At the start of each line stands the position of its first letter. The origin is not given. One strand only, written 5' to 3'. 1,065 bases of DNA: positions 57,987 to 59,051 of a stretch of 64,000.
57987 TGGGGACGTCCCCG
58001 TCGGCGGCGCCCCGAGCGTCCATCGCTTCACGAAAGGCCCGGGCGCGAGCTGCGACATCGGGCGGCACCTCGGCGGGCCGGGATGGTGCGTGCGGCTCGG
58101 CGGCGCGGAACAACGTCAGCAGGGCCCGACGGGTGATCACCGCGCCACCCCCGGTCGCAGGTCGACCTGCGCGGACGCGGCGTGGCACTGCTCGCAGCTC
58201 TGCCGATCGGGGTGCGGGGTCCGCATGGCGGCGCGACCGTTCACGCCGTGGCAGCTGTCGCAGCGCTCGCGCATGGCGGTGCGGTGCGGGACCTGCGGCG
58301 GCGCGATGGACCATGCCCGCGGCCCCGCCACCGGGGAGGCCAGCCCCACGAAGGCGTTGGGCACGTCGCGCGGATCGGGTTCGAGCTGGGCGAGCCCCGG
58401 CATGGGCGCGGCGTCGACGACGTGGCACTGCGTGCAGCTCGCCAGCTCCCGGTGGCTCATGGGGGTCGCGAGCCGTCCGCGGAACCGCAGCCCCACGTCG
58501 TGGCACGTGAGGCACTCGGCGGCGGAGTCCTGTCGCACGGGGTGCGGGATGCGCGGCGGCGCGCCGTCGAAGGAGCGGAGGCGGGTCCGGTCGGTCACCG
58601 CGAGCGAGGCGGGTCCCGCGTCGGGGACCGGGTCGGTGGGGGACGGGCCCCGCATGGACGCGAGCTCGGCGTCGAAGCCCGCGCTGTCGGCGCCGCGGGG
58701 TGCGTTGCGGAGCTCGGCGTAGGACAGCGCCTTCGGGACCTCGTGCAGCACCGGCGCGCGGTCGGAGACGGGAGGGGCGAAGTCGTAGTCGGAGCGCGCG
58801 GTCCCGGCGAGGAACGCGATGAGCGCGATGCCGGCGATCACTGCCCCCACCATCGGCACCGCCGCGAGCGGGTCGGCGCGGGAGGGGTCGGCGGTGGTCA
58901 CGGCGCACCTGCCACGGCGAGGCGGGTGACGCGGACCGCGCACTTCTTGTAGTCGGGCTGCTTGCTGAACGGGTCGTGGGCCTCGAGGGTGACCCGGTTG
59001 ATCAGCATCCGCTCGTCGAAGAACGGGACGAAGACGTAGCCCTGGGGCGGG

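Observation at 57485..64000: Non-canonical Nap electron-transfer module in one long operon with serial GTGA start/stop overlaps.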

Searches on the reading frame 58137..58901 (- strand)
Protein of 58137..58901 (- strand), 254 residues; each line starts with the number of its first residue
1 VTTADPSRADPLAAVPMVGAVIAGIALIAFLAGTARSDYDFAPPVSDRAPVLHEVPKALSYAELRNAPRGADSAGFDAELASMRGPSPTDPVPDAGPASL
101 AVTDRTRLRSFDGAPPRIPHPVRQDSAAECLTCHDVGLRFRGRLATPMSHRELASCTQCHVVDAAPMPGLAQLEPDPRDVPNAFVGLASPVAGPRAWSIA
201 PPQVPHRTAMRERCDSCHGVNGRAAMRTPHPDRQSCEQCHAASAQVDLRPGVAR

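Call 8: search_protein_families(library=pfam, proteins=[window:58137-58901:-], max_evalue=0.01)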
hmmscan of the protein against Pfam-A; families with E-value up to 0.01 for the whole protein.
window:58137-58901:- (254 aa): 6 families
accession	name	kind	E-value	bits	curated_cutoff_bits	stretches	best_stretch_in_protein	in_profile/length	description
PF03892.19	NapB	-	1.6e-07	31.9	25.1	1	77-137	9-74/127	Nitrate reductase cytochrome c-type subunit (NapB)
PF14522.11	Cytochrome_C7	-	3e-06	27.4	24.8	0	127-160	41-66/67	Cytochrome c7 and related cytochrome c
PF18509.6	MCR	-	0.00058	19.8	30.4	0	224-241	5-25/30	Magnetochrome domain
PF09699.15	Paired_CXXCH_1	-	0.00065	19.8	20.6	0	210-243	5-39/41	Doubled CXXCH motif (Paired_CXXCH_1)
PF14537.11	Cytochrom_c3_2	-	0.00075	20.4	25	0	210-246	5-39/79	Cytochrome c3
PF22113.1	Mtrc-MtrF_II-IV_dom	-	0.005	16.8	30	0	211-245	6-40/176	Outer membrane cytochrome MtrC/MtrF-like, domains II/IV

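Call 9: search_protein_families(library=ncbifam, proteins=[window:58137-58901:-], max_evalue=0.01)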
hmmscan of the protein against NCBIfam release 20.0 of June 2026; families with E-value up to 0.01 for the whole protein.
window:58137-58901:- (254 aa): 6 families
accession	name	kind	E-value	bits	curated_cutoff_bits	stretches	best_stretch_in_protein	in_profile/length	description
TIGR03508.1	decahem_SO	subfamily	0.00017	21.1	192.2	0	120-166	137-180/258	DmsE family decaheme c-type cytochrome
TIGR03507.1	decahem_SO1788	subfamily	0.00044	18.8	209.3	0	209-247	267-309/672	OmcA/MtrC family decaheme c-type cytochrome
NF040965.1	MamP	equivalog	0.001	18.8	300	0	228-250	231-253/290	magnetosome magnetite formation protein MamP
TIGR03153.1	cytochr_NrfH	equivalog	0.0012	18.9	134.2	0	124-162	25-61/138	cytochrome c nitrite reductase small subunit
NF045722.1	c3_cytochr_TmcA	equivalog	0.0013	18.6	114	0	209-244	55-91/125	acidic tetraheme cytochrome c3 TmcA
NF041781.1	mnquin_red_QrcA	equivalog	0.0053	16.4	180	0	206-244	38-75/174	menaquinone reductase multiheme cytochrome c subunit QrcA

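Call 10: find_homologous_proteins(query=window:58140-58901:-)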
Query window:58140-58901:- (254 aa): 444 proteins with E <= 0.001 among 3570 candidates; the best 120 are listed.
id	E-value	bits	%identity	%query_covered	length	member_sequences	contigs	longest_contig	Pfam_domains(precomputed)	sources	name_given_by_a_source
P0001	1.8e-163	560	100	100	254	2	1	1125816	PF03892.20,PF14522.12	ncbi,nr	ncbi:MAG: hypothetical protein H6735_00530 [Alphaproteobacteria bacterium]|nr:hypothetical protein [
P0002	4.2e-139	481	83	100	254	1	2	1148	PF03892.20,PF14522.12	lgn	-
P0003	9.9e-98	345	68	88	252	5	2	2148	PF14537.12,PF03892.20,PF14522.12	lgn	-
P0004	3.9e-96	340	67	93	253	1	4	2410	PF14537.12,PF03892.20,PF14522.12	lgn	-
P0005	1.7e-95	338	65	96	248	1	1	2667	PF14537.12,PF14522.12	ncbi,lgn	-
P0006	2.6e-93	331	64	94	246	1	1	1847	PF14537.12,PF14522.12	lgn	-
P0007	3.6e-93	330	62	95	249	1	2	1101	PF14537.12,PF03892.20,PF14522.12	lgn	-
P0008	8.3e-93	329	64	95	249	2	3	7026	PF14537.12,PF03892.20,PF14522.12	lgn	-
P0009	9.3e-93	329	67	90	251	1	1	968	PF14537.12,PF14522.12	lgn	-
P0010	4.5e-90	320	62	96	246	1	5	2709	PF03892.20,PF14522.12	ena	-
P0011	8.4e-88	312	60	94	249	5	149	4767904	PF14537.12,PF03892.20,PF14522.12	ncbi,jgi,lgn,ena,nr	ncbi:hypothetical protein KJ059_07510 [Myxococcota bacterium]|nr:hypothetical protein [Myxococcota b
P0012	5.2e-84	300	58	94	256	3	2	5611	PF03892.20,PF14522.12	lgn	-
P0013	6.9e-84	300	60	96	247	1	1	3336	PF03892.20,PF14522.12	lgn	-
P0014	2.0e-83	298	66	78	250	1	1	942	PF03892.20,PF14522.12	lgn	-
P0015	3.9e-83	297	57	94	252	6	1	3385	PF03892.20,PF14522.12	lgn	-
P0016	7.6e-83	296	58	92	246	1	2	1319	PF03892.20,PF14522.12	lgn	-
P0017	1.3e-82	295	61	91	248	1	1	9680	PF14537.12,PF03892.20,PF14522.12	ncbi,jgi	jgi:cytochrome c-type protein NapB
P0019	9.3e-82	293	59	96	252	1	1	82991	PF03892.20,PF14522.12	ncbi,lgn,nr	ncbi:MAG: diheme cytochrome c precursor [Pseudomonadota bacterium]|nr:diheme cytochrome c precursor 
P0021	1.4e-80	289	59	96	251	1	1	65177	PF03892.20,PF14522.12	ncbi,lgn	-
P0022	6.8e-80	287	57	95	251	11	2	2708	PF03892.20,PF14522.12,PF22113.2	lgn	-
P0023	8.8e-80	286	56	92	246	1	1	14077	PF03892.20,PF14522.12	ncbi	-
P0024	3.9e-79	284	60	93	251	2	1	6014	PF03892.20,PF14522.12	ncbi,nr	ncbi:MAG: diheme cytochrome c precursor [Pseudomonadota bacterium]|nr:diheme cytochrome c precursor 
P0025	9.8e-79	283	58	93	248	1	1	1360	PF03892.20,PF14522.12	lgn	-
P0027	4.0e-78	281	60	93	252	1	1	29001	PF03892.20,PF14522.12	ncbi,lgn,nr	ncbi:MAG: multiheme c-type cytochrome [Pseudomonadota bacterium]|nr:multiheme c-type cytochrome [Pse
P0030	4.1e-77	277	56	100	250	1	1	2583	PF03892.20,PF14522.12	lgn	-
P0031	4.4e-77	277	56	92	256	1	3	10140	PF03892.20,PF14522.12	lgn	-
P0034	1.1e-76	276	56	96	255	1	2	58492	PF03892.20,PF14522.12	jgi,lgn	jgi:cytochrome c-type protein NapB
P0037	2.9e-76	275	58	92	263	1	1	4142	PF09699.16,PF14537.12,PF22678.2,PF03892.20,PF14522.12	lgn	-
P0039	3.6e-76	274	55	95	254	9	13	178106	PF03892.20,PF14522.12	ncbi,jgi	jgi:cytochrome c-type protein NapB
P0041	8.4e-76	273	56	89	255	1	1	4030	PF03892.20,PF14522.12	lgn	-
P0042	1.3e-74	269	55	92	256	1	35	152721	PF03892.20,PF14522.12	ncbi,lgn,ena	-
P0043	2.0e-74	269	57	98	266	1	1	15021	PF14537.12,PF22678.2,PF03892.20,PF14522.12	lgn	-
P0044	5.9e-74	267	58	89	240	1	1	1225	PF03892.20,PF14522.12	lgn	-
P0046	9.9e-74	266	57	92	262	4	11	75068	PF14537.12,PF03892.20,PF14522.12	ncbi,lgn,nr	ncbi:nitrate reductase cytochrome c-type subunit [Myxococcota bacterium]|nr:nitrate reductase cytoch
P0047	1.1e-73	266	59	89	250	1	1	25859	PF03892.20,PF14522.12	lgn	-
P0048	2.6e-73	265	57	98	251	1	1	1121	PF09699.16,PF14537.12,PF03892.20,PF14522.12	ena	-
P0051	2.4e-72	262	55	95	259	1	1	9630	PF14537.12,PF22678.2,PF03892.20,PF14522.12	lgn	-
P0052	6.5e-71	257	55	88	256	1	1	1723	PF14537.12,PF03892.20,PF14522.12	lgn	-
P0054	7.1e-71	257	58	89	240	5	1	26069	PF03892.20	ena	-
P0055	8.0e-71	257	54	88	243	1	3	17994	PF09699.16,PF14537.12,PF03892.20,PF14522.12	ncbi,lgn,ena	-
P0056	8.2e-71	257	56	92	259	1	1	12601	PF18509.7,PF14537.12,PF03892.20,PF14522.12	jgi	jgi:nitrate reductase (cytochrome), electron transfer subunit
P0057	1.1e-70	256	54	88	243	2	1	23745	PF09699.16,PF14537.12,PF03892.20,PF14522.12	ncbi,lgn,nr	ncbi:MAG: hypothetical protein FJ102_02010 [Deltaproteobacteria bacterium]|nr:hypothetical protein [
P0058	2.2e-70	255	56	91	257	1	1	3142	PF18509.7,PF14537.12,PF03892.20,PF14522.12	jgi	jgi:nitrate reductase (cytochrome), electron transfer subunit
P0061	9.9e-69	250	54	95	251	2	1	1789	PF09699.16,PF14537.12,PF22678.2,PF03892.20,PF14522.12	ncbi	-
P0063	1.7e-68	249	54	92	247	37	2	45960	PF14537.12,PF22678.2,PF03892.20,PF14522.12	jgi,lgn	jgi:cytochrome c-type protein NapB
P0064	1.7e-68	249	55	93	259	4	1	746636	PF14537.12,PF22678.2,PF03892.20,PF14522.12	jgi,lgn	jgi:cytochrome c-type protein NapB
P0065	2.6e-68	249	54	94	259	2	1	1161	PF14537.12,PF22678.2,PF03892.20,PF14522.12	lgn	-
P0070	6.6e-66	241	55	92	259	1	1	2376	PF03892.20,PF14522.12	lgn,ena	-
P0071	2.3e-65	239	50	98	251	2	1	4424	PF14537.12,PF22678.2,PF03892.20,PF02085.22,PF14522.12,PF22113.2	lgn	-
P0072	4.0e-65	238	54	92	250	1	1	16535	PF09699.16,PF14537.12,PF03892.20,PF14522.12,PF22113.2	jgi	jgi:nitrate reductase (cytochrome), electron transfer subunit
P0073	3.2e-64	235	53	91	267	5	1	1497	PF09699.16,PF14537.12,PF03892.20,PF14522.12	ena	-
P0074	1.1e-63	233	52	98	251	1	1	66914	PF09699.16,PF14537.12,PF22678.2,PF03892.20,PF14522.12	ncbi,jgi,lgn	ncbi:MAG: cytochrome c-type protein NapB [Myxococcota bacterium]|jgi:cytochrome c-type protein NapB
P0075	1.2e-63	233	51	92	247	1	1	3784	PF22678.2,PF03892.20,PF14522.12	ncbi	-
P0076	1.6e-63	233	50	91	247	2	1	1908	PF03892.20,PF14522.12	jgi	-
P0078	9.6e-63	230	51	94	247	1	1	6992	PF03892.20,PF14522.12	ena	-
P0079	1.4e-62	230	49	95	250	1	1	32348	PF14537.12,PF03892.20,PF14522.12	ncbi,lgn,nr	ncbi:MAG: hypothetical protein KC912_19360 [Proteobacteria bacterium]|nr:hypothetical protein [Pseud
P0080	3.3e-62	229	49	100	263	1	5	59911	PF03892.20,PF02085.22,PF14522.12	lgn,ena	-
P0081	4.2e-62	228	50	92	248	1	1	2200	PF14537.12,PF03892.20,PF14522.12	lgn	-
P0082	6.6e-62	228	50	95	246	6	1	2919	PF14537.12,PF03892.20,PF14522.12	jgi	-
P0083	8.2e-62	227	51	93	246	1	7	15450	PF09699.16,PF14537.12,PF22678.2,PF03892.20,PF14522.12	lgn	-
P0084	1.5e-61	226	50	92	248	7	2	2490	PF22678.2,PF03892.20,PF14522.12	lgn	-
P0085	1.6e-61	226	49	93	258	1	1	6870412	PF14537.12,PF03892.20,PF14522.12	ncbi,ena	-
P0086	2.0e-61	226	50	92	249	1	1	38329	PF14537.12,PF03892.20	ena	-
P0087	2.3e-61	226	53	92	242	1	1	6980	PF14537.12,PF03892.20,PF14522.12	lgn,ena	-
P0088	4.0e-61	225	51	91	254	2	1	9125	PF14537.12,PF03892.20,PF02085.22,PF14522.12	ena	-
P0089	4.7e-61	225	49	91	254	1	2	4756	PF14537.12,PF03892.20,PF02085.22,PF14522.12,PF22113.2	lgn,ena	-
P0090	6.9e-61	224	50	98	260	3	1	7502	PF14537.12,PF22678.2,PF03892.20,PF14522.12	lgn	-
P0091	7.9e-61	224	49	92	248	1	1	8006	PF22678.2,PF03892.20,PF14522.12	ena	-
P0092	1.1e-60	224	49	96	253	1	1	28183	PF18509.7,PF03892.20,PF14522.12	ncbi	-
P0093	4.8e-60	222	50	96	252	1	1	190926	PF14537.12,PF03892.20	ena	-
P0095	7.2e-60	221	48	100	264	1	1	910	PF14537.12,PF22678.2,PF03892.20,PF14522.12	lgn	-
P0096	1.0e-59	220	46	94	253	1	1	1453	PF03892.20,PF14522.12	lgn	-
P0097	1.6e-59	220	49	93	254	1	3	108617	PF03892.20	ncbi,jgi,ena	-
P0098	2.6e-59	219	48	95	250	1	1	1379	PF14537.12,PF03892.20,PF14522.12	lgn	-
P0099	2.9e-59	219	55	78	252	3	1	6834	PF14537.12,PF03892.20,PF14522.12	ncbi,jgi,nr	ncbi:MAG: hypothetical protein HN348_05655 [Proteobacteria bacterium]|jgi:nitrate reductase (cytochr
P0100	3.9e-59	219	50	93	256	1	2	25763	PF22678.2,PF03892.20,PF14522.12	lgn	-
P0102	5.3e-59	218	49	91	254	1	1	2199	PF14537.12,PF03892.20,PF14522.12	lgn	-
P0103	7.9e-59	218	44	92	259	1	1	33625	PF14537.12,PF22678.2,PF03892.20,PF02085.22,PF14522.12,PF22113.2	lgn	-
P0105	9.5e-59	217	51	92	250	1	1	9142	PF14537.12,PF13435.12,PF03892.20,PF14522.12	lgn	-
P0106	1.3e-58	217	52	91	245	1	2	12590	PF13435.12,PF22678.2,PF03892.20,PF14522.12,PF22113.2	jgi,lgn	jgi:cytochrome c-type protein NapB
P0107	2.0e-58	216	51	91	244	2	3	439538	PF14537.12,PF03892.20,PF14522.12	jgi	-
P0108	2.4e-58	216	47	91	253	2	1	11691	PF18509.7,PF14537.12,PF03892.20,PF02085.22,PF14522.12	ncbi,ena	-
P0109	2.7e-58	216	57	76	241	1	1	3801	PF14537.12,PF03892.20,PF02085.22,PF14522.12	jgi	jgi:cytochrome c-type protein NapB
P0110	2.9e-58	216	49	93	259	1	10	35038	PF03892.20,PF14522.12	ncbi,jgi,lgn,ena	-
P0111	3.0e-58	216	47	91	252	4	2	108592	PF09699.16,PF14537.12,PF03892.20,PF14522.12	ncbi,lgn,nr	ncbi:nitrate reductase cytochrome c-type subunit [bacterium]|nr:nitrate reductase cytochrome c-type 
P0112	3.7e-58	215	49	93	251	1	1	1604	PF09699.16,PF14537.12,PF22678.2,PF03892.20,PF14522.12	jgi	jgi:nitrate reductase (cytochrome), electron transfer subunit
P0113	5.6e-58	215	49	93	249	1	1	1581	PF03892.20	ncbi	-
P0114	1.5e-57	213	51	87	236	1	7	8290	PF14537.12,PF22678.2,PF03892.20,PF14522.12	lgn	-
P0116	1.4e-56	210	49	92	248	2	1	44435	PF14537.12,PF13435.12,PF22678.2,PF03892.20,PF14522.12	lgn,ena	-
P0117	1.4e-56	210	47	94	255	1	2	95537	PF14537.12,PF03892.20,PF14522.12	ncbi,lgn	-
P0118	1.7e-56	210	47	95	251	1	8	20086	PF14537.12,PF22678.2,PF03892.20,PF14522.12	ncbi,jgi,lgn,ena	-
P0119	1.9e-55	206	50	79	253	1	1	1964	PF03892.20,PF02085.22,PF14522.12,PF22113.2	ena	-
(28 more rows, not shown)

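Call 11: search_solved_structures(query=window:58140-58901:-, max_evalue=10, show_alignments=3)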
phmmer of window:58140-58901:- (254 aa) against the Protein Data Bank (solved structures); distinct sequences matched with E-value up to 10: 6.
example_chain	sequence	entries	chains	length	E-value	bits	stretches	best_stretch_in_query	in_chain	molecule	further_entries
3b6z_A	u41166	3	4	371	0.53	13.2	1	47-94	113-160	Enoyl reductase | Lovastatin nonaketide synthase, enoyl reductase component lovC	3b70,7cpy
3sj1_X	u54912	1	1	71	0.87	12.5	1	115-164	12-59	CYTOCHROME C7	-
4hb6_A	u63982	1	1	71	0.97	12.4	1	115-160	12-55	PpcA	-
2lzz_A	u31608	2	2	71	1.4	11.9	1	115-160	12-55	Cytochrome c, 3 heme-binding sites | PpcA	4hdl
1exk_A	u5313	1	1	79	2.4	11.1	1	210-251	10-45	DNAJ PROTEIN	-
6hr0_A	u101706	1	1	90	8.6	9.3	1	212-242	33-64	Cytochrome C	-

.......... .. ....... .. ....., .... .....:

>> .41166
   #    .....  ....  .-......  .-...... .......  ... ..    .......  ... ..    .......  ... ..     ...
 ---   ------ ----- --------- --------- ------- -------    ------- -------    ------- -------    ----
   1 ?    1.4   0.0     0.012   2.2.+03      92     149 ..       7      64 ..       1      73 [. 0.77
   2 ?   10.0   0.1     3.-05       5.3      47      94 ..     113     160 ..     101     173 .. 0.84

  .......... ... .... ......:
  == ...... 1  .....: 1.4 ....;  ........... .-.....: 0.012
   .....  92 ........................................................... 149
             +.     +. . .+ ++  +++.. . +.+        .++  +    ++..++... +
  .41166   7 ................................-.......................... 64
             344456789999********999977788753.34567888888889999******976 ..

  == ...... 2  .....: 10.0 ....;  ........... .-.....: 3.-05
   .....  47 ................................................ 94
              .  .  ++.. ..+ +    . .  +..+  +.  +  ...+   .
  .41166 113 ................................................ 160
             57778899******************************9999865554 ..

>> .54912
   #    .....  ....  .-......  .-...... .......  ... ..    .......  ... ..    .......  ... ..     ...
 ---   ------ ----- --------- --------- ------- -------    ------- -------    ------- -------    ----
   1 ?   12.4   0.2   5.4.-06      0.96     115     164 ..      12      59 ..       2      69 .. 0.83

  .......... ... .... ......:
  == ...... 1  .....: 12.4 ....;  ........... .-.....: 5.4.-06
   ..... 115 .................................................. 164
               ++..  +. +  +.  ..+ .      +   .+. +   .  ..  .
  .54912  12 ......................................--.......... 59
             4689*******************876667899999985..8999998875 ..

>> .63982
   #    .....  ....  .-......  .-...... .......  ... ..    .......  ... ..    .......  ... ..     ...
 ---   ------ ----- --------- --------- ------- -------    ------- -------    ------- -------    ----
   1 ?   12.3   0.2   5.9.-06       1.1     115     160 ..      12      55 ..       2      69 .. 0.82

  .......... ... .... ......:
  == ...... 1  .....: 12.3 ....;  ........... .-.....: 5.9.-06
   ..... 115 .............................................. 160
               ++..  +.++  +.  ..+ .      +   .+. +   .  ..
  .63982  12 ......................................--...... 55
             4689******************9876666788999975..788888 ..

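Call 12: find_encoding_contigs(protein=P0001, flank=10000, max_places=3)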
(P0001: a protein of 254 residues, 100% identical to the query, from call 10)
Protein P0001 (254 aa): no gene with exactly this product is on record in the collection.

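Call 13: find_encoding_contigs(protein=P0011, flank=10000, max_places=3)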
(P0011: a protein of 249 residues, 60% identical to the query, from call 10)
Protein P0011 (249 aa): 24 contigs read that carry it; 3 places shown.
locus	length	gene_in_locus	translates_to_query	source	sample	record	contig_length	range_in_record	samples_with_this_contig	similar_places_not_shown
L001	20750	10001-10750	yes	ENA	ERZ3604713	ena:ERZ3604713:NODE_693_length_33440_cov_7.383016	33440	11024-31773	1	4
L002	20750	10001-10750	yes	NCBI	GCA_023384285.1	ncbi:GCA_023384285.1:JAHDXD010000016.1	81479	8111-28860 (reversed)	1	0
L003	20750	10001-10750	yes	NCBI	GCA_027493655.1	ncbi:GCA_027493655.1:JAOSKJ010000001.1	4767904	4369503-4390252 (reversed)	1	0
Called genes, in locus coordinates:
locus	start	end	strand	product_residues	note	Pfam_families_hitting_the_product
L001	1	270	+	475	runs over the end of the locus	PF00675:Peptidase_M16, PF05193:Peptidase_M16_C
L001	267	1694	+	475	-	PF00675:Peptidase_M16, PF05193:Peptidase_M16_C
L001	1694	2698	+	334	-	PF01963:TraB_PrgY_gumN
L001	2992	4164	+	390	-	PF01139:RtcB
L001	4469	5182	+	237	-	-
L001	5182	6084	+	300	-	PF12838:Fer4_7 (weak), PF13187:Fer4_9 (weak), PF13247:Fer4_11, PF12797:Fer4_2 (weak), PF13237:Fer4_10 (weak), PF00037:Fer4 (weak), PF12838:Fer4_7, PF13247:Fer4_11, +4 more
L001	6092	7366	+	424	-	PF03916:NrfD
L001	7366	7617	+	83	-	-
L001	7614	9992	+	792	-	PF04879:Molybdop_Fe4S4, PF00384:Molybdopterin, PF01568:Molydop_binding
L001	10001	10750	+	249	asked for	PF03892:NapB (faint), PF14522:Cytochrome_C7 (faint), PF14537:Cytochrom_c3_2 (faint)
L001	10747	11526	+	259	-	PF13187:Fer4_9 (faint), PF13237:Fer4_10 (faint), PF00037:Fer4 (faint), PF12838:Fer4_7 (weak), PF12797:Fer4_2 (weak), PF12837:Fer4_6 (weak)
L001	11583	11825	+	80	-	-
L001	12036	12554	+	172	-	-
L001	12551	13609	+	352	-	-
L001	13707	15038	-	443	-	PF26769:HAMP_PhoQ, PF13581:HATPase_c_2 (weak), PF02518:HATPase_c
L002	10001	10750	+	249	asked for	PF03892:NapB (faint), PF14522:Cytochrome_C7 (faint), PF14537:Cytochrom_c3_2 (faint)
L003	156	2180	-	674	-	-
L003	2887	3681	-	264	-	-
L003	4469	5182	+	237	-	-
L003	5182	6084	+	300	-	PF12838:Fer4_7 (weak), PF13187:Fer4_9 (weak), PF13247:Fer4_11, PF12797:Fer4_2 (weak), PF13237:Fer4_10 (weak), PF00037:Fer4 (weak), PF12838:Fer4_7, PF13247:Fer4_11, +4 more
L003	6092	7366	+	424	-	PF03916:NrfD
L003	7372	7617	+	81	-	-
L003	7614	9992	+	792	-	PF04879:Molybdop_Fe4S4, PF00384:Molybdopterin, PF01568:Molydop_binding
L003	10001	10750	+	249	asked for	PF03892:NapB (faint), PF14522:Cytochrome_C7 (faint), PF14537:Cytochrom_c3_2 (faint)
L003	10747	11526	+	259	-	PF13187:Fer4_9 (faint), PF13237:Fer4_10 (faint), PF00037:Fer4 (faint), PF12838:Fer4_7 (weak), PF12797:Fer4_2 (weak), PF12837:Fer4_6 (weak)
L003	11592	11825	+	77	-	-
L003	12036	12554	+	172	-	-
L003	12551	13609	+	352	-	-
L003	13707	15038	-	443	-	PF26769:HAMP_PhoQ, PF13581:HATPase_c_2 (weak), PF02518:HATPase_c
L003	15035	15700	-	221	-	PF00072:Response_reg, PF00486:Trans_reg_C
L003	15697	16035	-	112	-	PF03413:PepSY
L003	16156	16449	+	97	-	PF13670:PepSY_2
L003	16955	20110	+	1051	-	PF00702:Hydrolase, PF13419:HAD_2, PF03636:Glyco_hydro_65N, PF03632:Glyco_hydro_65m, PF03633:Glyco_hydro_65C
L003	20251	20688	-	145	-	PF00571:CBS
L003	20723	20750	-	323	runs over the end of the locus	PF08279:HTH_11, PF19187:HTH_PafC (faint), PF13280:WYL, PF25583:WCX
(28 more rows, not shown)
